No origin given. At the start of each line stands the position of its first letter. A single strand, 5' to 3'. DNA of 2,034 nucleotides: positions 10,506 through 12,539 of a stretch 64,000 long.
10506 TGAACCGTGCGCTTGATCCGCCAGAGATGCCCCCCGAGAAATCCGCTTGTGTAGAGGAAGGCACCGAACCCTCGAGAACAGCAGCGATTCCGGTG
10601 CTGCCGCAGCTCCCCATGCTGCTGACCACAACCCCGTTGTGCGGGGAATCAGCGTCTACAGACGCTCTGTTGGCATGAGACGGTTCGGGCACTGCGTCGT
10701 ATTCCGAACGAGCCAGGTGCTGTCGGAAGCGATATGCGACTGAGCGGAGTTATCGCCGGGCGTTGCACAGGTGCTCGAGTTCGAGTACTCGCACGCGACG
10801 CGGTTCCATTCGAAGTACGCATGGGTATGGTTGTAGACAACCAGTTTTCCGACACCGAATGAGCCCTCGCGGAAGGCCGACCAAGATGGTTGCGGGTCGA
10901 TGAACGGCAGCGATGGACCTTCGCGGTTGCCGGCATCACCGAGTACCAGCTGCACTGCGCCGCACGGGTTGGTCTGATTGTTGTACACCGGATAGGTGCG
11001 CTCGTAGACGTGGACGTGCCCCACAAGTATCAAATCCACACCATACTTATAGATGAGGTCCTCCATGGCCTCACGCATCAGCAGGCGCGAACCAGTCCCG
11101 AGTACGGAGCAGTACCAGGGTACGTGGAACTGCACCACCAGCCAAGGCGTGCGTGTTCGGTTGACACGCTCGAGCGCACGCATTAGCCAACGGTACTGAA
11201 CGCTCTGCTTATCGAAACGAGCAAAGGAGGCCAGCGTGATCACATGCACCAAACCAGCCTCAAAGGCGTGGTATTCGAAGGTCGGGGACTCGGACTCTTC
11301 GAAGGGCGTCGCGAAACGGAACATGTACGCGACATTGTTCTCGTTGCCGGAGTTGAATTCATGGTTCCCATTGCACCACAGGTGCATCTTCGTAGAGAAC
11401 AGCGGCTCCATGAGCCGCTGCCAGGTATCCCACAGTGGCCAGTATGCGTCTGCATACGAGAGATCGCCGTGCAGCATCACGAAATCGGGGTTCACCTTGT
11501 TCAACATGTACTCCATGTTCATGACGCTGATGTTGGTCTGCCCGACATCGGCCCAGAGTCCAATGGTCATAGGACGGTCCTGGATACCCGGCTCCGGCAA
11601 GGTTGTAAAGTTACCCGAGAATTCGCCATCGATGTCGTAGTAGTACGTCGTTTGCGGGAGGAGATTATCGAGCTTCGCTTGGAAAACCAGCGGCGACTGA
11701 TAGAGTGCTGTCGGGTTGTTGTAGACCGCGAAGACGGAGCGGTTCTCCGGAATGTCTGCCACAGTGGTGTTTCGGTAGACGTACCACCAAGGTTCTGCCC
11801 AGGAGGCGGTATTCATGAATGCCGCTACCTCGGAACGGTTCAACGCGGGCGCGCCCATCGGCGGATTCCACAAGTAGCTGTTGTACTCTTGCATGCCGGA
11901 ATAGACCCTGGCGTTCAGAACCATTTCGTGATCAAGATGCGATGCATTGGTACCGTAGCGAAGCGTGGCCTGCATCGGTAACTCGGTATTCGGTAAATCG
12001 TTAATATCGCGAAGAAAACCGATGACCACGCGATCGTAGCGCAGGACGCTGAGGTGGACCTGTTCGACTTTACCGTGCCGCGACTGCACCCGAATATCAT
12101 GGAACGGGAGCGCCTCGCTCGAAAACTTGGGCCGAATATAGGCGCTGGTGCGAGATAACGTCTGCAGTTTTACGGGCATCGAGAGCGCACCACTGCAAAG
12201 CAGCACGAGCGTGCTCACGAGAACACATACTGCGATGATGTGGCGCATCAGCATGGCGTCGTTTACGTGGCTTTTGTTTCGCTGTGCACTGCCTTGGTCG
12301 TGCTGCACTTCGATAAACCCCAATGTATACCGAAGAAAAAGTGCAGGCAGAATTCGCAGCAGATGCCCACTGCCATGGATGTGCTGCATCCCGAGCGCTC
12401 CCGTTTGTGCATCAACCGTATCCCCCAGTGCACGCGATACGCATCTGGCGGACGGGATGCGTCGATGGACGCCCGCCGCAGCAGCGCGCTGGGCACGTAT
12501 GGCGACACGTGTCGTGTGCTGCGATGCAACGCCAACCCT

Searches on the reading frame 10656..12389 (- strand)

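Call 5: search_protein_families(library=pfam, proteins=[window:10656-12389:-], max_evalue=0.01)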
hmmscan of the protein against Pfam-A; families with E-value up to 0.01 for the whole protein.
window:10656-12389:- (577 aa): 3 families
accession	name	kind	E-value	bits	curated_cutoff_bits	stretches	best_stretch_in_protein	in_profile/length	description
PF14008.11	Metallophos_C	-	5.5e-17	62.6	23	1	478-531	2-55/63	Iron/zinc purple acid phosphatase-like protein C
PF00149.33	Metallophos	-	3.4e-16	60.7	21.5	1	292-462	22-191/191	Calcineurin-like phosphoesterase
PF16656.11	Pur_ac_phosph_N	-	0.001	20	30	0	210-253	55-78/93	Purple acid Phosphatase, N-terminal domain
